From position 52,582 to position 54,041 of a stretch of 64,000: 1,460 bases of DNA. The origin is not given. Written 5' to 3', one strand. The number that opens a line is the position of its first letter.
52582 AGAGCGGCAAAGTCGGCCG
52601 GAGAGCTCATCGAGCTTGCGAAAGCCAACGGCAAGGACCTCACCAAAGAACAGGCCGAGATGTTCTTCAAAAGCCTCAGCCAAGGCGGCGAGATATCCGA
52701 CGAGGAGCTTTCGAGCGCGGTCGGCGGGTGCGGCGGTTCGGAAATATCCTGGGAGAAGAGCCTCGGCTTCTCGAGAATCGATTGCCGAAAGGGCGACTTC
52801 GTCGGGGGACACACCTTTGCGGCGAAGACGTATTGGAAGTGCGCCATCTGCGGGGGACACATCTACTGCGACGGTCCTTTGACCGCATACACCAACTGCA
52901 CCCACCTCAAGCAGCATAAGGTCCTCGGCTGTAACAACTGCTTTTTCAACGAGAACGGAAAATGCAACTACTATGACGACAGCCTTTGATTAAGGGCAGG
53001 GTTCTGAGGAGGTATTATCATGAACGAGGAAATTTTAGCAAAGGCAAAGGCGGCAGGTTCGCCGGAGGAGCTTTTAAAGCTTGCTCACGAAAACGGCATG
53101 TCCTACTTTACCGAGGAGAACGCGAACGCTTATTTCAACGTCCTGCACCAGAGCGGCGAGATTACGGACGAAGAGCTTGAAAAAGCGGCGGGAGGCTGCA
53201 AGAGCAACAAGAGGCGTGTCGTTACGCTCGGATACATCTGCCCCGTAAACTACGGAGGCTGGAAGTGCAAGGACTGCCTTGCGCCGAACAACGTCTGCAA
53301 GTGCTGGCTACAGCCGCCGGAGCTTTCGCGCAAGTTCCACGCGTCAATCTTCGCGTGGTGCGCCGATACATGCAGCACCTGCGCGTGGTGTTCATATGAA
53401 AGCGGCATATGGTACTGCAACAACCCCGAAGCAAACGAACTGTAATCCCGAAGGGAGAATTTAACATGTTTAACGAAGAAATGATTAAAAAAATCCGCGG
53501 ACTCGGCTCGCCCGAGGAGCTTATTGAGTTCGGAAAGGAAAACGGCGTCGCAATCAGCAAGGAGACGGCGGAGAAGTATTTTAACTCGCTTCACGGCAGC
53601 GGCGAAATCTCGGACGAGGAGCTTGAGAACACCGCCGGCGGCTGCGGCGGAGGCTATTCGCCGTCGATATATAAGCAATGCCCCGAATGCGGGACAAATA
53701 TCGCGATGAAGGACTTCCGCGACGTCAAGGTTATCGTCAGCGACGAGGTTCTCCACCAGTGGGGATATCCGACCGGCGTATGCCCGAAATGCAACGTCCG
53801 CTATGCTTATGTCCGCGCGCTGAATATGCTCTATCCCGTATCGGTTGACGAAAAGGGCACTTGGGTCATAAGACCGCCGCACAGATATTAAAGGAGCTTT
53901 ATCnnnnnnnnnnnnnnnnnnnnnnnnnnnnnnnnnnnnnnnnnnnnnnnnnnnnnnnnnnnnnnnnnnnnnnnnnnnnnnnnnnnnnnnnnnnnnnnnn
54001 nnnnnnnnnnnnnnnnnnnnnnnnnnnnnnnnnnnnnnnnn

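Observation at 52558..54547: Array B: four Nif11-type-leader precursors whose 82-105-aa cores all begin with Cys immediately after the Gly-Gly site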

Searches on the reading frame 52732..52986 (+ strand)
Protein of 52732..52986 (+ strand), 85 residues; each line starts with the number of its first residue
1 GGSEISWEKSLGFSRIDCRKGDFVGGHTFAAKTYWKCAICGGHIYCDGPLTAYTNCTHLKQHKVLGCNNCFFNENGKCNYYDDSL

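Call 41: find_homologous_proteins(query=window:52732-52986:+, max_evalue=0.01)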
Query seq(85 aa) (85 aa): 2 proteins with E <= 0.01 among 2 candidates.
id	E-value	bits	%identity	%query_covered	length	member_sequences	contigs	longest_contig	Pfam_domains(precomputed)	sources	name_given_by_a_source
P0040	2.8e-53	196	96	100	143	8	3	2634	-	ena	-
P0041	8.0e-8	51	62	53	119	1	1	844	-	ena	-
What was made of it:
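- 52558..52989 (+): Precursor 1. Leader 52558-52728 (57 aa), junction Cys codon 52729-52731, core 86 aa with 9 Cys. The conserved domain has seven invariant Cys and one invariant His. Only 2 core homologues in 5.8e9 proteins (call 41).
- Tried and rejected: Core 1 alone found only 2 near-identical proteins (call 41), so deep core homology could not be used.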

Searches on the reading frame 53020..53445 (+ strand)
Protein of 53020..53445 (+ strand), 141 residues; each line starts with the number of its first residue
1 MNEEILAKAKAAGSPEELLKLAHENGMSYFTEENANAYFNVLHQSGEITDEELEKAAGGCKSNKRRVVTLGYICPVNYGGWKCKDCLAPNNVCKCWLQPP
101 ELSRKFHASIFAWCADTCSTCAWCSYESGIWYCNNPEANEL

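Call 3: search_protein_families(library=ncbifam, proteins=[window:53020-53445:+], max_evalue=1)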
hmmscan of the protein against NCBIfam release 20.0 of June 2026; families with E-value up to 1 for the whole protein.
window:53020-53445:+ (141 aa): 1 family
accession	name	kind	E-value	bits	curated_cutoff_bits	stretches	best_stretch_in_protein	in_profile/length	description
TIGR03798.1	leader_Nif11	subfamily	2.3e-05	24.5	32.3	1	2-59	16-68/68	Nif11-like leader peptide family RiPP precursor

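Call 4: search_protein_families(library=pfam, proteins=[window:53020-53445:+], max_evalue=1)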
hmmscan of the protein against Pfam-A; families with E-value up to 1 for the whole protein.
window:53020-53445:+ (141 aa): 2 families
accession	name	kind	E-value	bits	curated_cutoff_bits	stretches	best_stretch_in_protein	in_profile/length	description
PF09851.14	SHOCT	-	0.017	15.3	27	1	42-55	9-22/28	Short C-terminal domain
PF07862.16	Nif11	-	0.13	13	23.8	1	2-26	16-40/48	Nif11 domain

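Call 28: find_related_loci(query=A2, collection=genome_contigs, flank=10000)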
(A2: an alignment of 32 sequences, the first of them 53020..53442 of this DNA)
Query A2 (141 aa) in genome_contigs; peptide patterns used: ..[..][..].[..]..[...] (x = any residue, [..] = any of these).
599 stretches matched a pattern (row limit reached: there are more); 107 encode a relative of the query (tblastn E <= 1e-3); the best 80 are kept; 77 distinct loci.
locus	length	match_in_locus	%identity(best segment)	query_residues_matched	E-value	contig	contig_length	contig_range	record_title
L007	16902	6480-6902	59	1-141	6e-51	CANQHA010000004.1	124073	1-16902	MAG: uncultured Clostridia bacterium isolate Lapin-028__bin48 genome assembly, contig: Lapin-028__NODE_87_length_124073_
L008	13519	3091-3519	50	1-141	3e-44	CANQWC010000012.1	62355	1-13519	MAG: uncultured Clostridia bacterium isolate Lapin-013__bin13 genome assembly, contig: Lapin-013__NODE_273_length_62355_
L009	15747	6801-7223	54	1-141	1e-44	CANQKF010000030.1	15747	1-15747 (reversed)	MAG: uncultured Clostridia bacterium isolate Lapin-027__bin2 genome assembly, contig: Lapin-027__NODE_3473_length_15747_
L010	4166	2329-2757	46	1-141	3e-37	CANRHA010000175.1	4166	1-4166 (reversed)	MAG: uncultured Clostridia bacterium isolate Lapin-033__bin31 genome assembly, contig: Lapin-033__NODE_17192_length_4166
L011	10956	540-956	49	1-141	6e-36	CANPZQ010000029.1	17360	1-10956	MAG: uncultured Clostridia bacterium isolate Lapin-002__bin56 genome assembly, contig: Lapin-002__NODE_4233_length_17360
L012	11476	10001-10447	45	2-141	2e-36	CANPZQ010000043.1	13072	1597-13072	MAG: uncultured Clostridia bacterium isolate Lapin-002__bin56 genome assembly, contig: Lapin-002__NODE_6197_length_13072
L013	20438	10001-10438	43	1-140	3e-29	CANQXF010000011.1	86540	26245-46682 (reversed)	MAG: uncultured Ruminiclostridium sp. isolate Lapin-020__bin123 genome assembly, contig: Lapin-020__NODE_202_length_8654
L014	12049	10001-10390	43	1-137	3e-27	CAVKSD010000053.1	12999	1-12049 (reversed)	Bacteroidaceae bacterium isolate G02636-L1_cleanbin_000005 genome assembly, contig: Spades_G02636-L1_contig_1915, whole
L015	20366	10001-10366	43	2-134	1e-24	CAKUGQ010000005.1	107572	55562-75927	MAG: uncultured Oscillospiraceae bacterium isolate REFINED_METABAT215_TOP10_CONTIGS_1500_ASSEMBLY_K77_MERGED__Hadza_MoBi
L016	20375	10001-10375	41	2-137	4e-24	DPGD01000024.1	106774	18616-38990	MAG TPA_asm: Clostridiales bacterium isolate UBA11512 contig_1875, whole genome shotgun sequence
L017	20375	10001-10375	42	2-137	1e-23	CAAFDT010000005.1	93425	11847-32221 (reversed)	MAG TPA_asm: Clostridia bacterium, isolate HGM12650, WGS project CAAFDT010000000 data, contig: SRS098571_58_k99_52794, w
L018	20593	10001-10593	41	1-134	1e-23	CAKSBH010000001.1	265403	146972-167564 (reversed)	MAG: uncultured Eubacteriales bacterium isolate REFINED_METABAT215_TOP10_CONTIGS_1500_ASSEMBLY_K77_MERGED__Hadza_MoBio_h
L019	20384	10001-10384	41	1-136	9e-24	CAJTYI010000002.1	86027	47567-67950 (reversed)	MAG TPA_asm: uncultured Roseburia sp. isolate MGBC113951 genome assembly, contig: MGBC113951.2, whole genome shotgun seq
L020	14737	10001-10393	44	2-135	1e-23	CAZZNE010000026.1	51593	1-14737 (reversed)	MAG TPA_asm: uncultured Clostridium sp. isolate SRP199465_co1_706 genome assembly, contig: NODE_1307_length_51593_cov_49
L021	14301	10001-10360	41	1-136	2e-23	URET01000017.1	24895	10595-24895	uncultured Clostridiales bacterium isolate UMGS929 genome assembly, contig: NODE_197_length_24895_cov_34.459581, whole g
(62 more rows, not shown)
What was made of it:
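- Tried and rejected: The best hit among species-representative genomes is 59% identical (call 28).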

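Call 60: predict_structure(alignment_id=A3)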
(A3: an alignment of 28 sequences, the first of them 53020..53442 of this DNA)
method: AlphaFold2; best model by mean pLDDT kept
length: 141 residues; sequences in the alignment: 28
mean_pLDDT: 82.0   pTM: 0.55
mean pLDDT of the five models: 82.0, 81.6, 80.7, 80.2, 77.8
residues with pLDDT >= 90: 44; 70-90: 78; 50-70: 14; < 50: 5
segments of 3 or more residues with pLDDT < 50: 54-58
pLDDT, mean of each block of 10 residues (from residue 1): 70 84 85 83 61 53 89 84 90 84 89 92 93 91 80
secondary structure, 60 per line:
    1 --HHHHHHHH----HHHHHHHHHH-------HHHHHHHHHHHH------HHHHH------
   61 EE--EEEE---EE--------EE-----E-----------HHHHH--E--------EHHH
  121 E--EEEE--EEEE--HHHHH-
elements in order: H3-10 H15-24 H32-43 H50-54 E65-68 H101-105 E124-127 E130-133 H136-140
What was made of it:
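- AlphaFold2 predicts a flexible junction, with residues 54-58 below pLDDT 50 (call 60).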

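Call 64: fold_search(model_id=the predicted structure, library=pdb)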
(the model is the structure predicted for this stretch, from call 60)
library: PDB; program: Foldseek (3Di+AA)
matches with E <= 10: 48; with E <= 0.001: 0
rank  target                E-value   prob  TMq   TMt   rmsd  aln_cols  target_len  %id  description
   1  7pcq_E                1.3e+00  0.08  0.17  0.08  13.4        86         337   13  Human carboxyhemoglobin bound to Staphylococcus aureus hemophore IsdB - 1:1 complex (released 2022-04-13)
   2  5vmm_E                1.7e+00  0.11  0.17  0.09  10.3        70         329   17  Staphylococcus aureus IsdB bound to human hemoglobin (released 2017-11-15)
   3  7w81_B                1.7e+00  0.08  0.17  0.14  12.9        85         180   12  Crystal structure of the heme-bound form of the linker-NEAT3 region of IsdH from Staphylococcus aureus (released 2022-10-19)
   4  7w81_A                2.1e+00  0.07  0.17  0.14  12.9        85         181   12  Crystal structure of the heme-bound form of the linker-NEAT3 region of IsdH from Staphylococcus aureus (released 2022-10-19)
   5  7pcf_E                2.2e+00  0.08  0.17  0.08  11.6        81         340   14  Human methemoglobin bound to Staphylococcus aureus hemophore IsdB (released 2022-04-13)
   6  4xs0_C                2.7e+00  0.06  0.17  0.10   8.8        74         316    9  Human methemoglobin in complex with the second and third NEAT domains of IsdH(F365Y/A369F/Y642A) from Staphylococcus a (released 2015-06-03)
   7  7pcf_F                2.7e+00  0.05  0.17  0.09  15.4        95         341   15  Human methemoglobin bound to Staphylococcus aureus hemophore IsdB (released 2022-04-13)
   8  9s3p_F                3.4e+00  0.06  0.17  0.09   9.7        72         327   10  Human carboxyhemoglobin bound to Staphylococcus aureus IsdH-N2N3 - 3IsdH(alpha2beta):Hbtet complex (released 2025-11-12)
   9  4z4q_A                3.6e+00  0.10  0.19  0.05  12.4        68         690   19  Quinazolinedione(PD 0305970)-DNA cleavage complex of topoisomerase IV from S. pneumoniae (released 2016-09-14)
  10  2lhr_MODEL_1_A        3.6e+00  0.05  0.16  0.24   8.3        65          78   18  Solution structure of Staphylococcus aureus IsdH linker domain (released 2012-11-14)
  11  1r5z_A                3.9e+00  0.10  0.20  0.09  10.6        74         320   20  Crystal Structure of Subunit C of V-ATPase (released 2004-01-13)
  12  5xt2_A                3.9e+00  0.08  0.19  0.15   5.9        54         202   20  Crystal structures of full-length FixJ from B. japonicum crystallized in space group P212121 (released 2018-05-23)
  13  8gbj_C                3.9e+00  0.07  0.16  0.09  10.0        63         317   22  Cryo-EM structure of a human BCDX2/ssDNA complex (released 2023-06-21)
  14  5vmm_F                4.1e+00  0.10  0.17  0.09   8.6        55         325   22  Staphylococcus aureus IsdB bound to human hemoglobin (released 2017-11-15)
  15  9lwf_C                4.1e+00  0.02  0.16  0.05  13.9       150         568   15  Cryo-EM structure of dual sensor bound GATOR2 complex (released 2025-08-13)
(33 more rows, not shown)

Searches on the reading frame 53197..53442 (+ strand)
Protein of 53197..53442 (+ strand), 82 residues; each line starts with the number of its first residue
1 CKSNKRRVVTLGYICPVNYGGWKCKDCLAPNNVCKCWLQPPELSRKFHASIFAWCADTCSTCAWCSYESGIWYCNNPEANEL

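Call 72: predict_structure(alignment_id=A5)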
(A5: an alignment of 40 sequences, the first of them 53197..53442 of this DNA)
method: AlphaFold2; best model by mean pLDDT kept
length: 82 residues; sequences in the alignment: 40
mean_pLDDT: 92.6   pTM: 0.80
mean pLDDT of the five models: 92.6, 91.9, 91.2, 90.9, 89.8
residues with pLDDT >= 90: 71; 70-90: 10; 50-70: 1; < 50: 0
segments of 3 or more residues with pLDDT < 50: none
pLDDT, mean of each block of 10 residues (from residue 1): 87 90 95 92 92 95 96 94 89
secondary structure, 60 per line:
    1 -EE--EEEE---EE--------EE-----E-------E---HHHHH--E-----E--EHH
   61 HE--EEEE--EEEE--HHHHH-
elements in order: E6-9 H42-46 E65-68 E71-74 H77-81
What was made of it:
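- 53020..53445 (+): Precursor 2. Leader 53020-53196 (59 aa), junction Cys codon 53197-53199, core 82 aa with 11 Cys. Core family motif: C-x4-R-x-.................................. AlphaFold2 core model pLDDT 92.6, pTM 0.80 (call 72).
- The core of the gene 2/4 family is predicted to fold on its own with high confidence (call 72). The core of the gene 2/4 family folds confidently by itself, and its Cys1 lies next to a beta-bridge at pLDDT about 87 (call 72).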

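Call 75: fold_search(model_id=the predicted structure, library=pdb)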
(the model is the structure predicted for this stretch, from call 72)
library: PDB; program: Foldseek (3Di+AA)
matches with E <= 10: 6; with E <= 0.001: 0
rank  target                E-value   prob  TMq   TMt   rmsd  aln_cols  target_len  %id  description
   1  1xmx                  5.8e+00  0.03  0.17  0.04   2.3        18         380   44  Crystal structure of protein VC1899 from Vibrio cholerae (released 2004-11-16)
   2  3i54_A                6.2e+00  0.03  0.16  0.07   2.7        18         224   17  Crystal structure of MtbCRP in complex with cAMP (released 2009-09-08)
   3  9jae_C                6.6e+00  0.04  0.15  0.07   3.0        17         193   24  GMPK(S37P mutant) (released 2025-09-03)
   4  9lwf_C                8.0e+00  0.01  0.17  0.04  12.4        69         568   19  Cryo-EM structure of dual sensor bound GATOR2 complex (released 2025-08-13)
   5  3tau_B                9.1e+00  0.03  0.14  0.07   3.4        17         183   24  Crystal Structure of a Putative Guanylate Monophosphaste Kinase from Listeria monocytogenes EGD-e (released 2011-08-24)
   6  3i59_A                9.7e+00  0.02  0.16  0.07   2.7        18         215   17  Crystal structure of MtbCRP in complex with N6-cAMP (released 2009-09-08)
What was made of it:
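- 53020..53445 (+): No PDB neighbour (call 75).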

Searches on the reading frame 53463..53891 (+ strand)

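Call 3: search_protein_families(library=ncbifam, proteins=[window:53463-53891:+], max_evalue=1)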
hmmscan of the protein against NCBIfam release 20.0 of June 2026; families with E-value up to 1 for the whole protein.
window:53463-53891:+ (142 aa): 7 families
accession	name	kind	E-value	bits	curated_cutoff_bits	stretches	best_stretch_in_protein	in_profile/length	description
TIGR03798.1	leader_Nif11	subfamily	5.1e-05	23.5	32.3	1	4-60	16-68/68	Nif11-like leader peptide family RiPP precursor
TIGR02098.1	MJ0042_CXXC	domain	0.052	13.2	20.9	1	72-83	4-15/38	MJ0042-type zinc finger domain-containing protein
TIGR03830.1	CxxCG_CxxCG_HTH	subfamily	0.057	13.2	61.8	1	73-113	1-40/127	type II TA system antitoxin MqsA family protein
NF001605.0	PRK00398.1-2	equivalog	0.06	13.2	63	0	72-84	20-32/43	DNA-directed RNA polymerase subunit P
TIGR00686.1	phnA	hypoth_equivalog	0.095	12.9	80.2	0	106-129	4-27/109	zinc ribbon domain-containing protein YjdM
NF041591.1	CxxC_VVA0879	subfamily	0.11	12.5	37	1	72-90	23-41/101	VVA0879 family protein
NF049953.1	ribbon_DG_selen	exception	0.11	12.4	130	1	49-79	141-170/172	zinc ribbon-containing (seleno)protein DG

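Call 4: search_protein_families(library=pfam, proteins=[window:53463-53891:+], max_evalue=1)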
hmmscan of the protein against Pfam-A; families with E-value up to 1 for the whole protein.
window:53463-53891:+ (142 aa): 26 families (the best 25 are shown)
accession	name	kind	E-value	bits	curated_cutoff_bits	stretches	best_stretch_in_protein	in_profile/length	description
PF25207.1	DUF7837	-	0.0021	18.4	27.8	0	72-82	7-17/47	Domain of unknown function (DUF7837)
PF04604.19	L_biotic_typeA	-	0.0024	18.1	21.7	1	47-74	13-39/50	Type-A lantibiotic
PF12760.12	Zn_ribbon_IS1595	-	0.0042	17.5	25.4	1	96-116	9-30/46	Transposase zinc-ribbon domain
PF22191.2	IBR_1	-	0.0097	16.2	27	1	107-119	6-18/47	IBR domain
PF12773.13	DZR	-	0.012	16.2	27.3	1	67-111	9-31/45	Double zinc ribbon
PF08271.17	Zn_Ribbon_TF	-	0.02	14.9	29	0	72-79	2-9/43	TFIIB zinc-binding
PF01396.24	Zn_ribbon_Top1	-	0.03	14.6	32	0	72-83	3-14/39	Topoisomerase DNA binding C4 zinc finger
PF03119.21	DNA_ligase_ZBD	-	0.034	14.5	25.8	1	72-83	1-12/27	NAD-dependent DNA ligase C4 zinc finger domain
PF13248.11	Zn_ribbon_3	-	0.034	14.1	27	1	70-80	2-12/26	zinc-ribbon domain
PF14690.11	Zn_ribbon_ISL3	-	0.049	14.5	25.5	0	104-117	2-15/47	zinc-finger of transposase IS204/IS1001/IS1096/IS1165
PF17848.7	Zn_ribbon_ACC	-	0.052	14.2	24.5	1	72-87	3-18/26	Acetyl-CoA carboxylase zinc finger domain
PF11116.13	DUF2624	-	0.055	14.7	24.7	1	9-45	10-45/83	Protein of unknown function (DUF2624)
PF18439.7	zf_UBZ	-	0.065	13.4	25.6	0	72-84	4-16/32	Ubiquitin-Binding Zinc Finger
PF08274.17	Zn_Ribbon_YjdM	-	0.09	13.3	30.8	0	107-117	5-15/30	PhnA Zinc-Ribbon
PF13240.11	Zn_Ribbon_1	-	0.11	12.8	25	0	72-79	15-22/23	zinc-ribbon domain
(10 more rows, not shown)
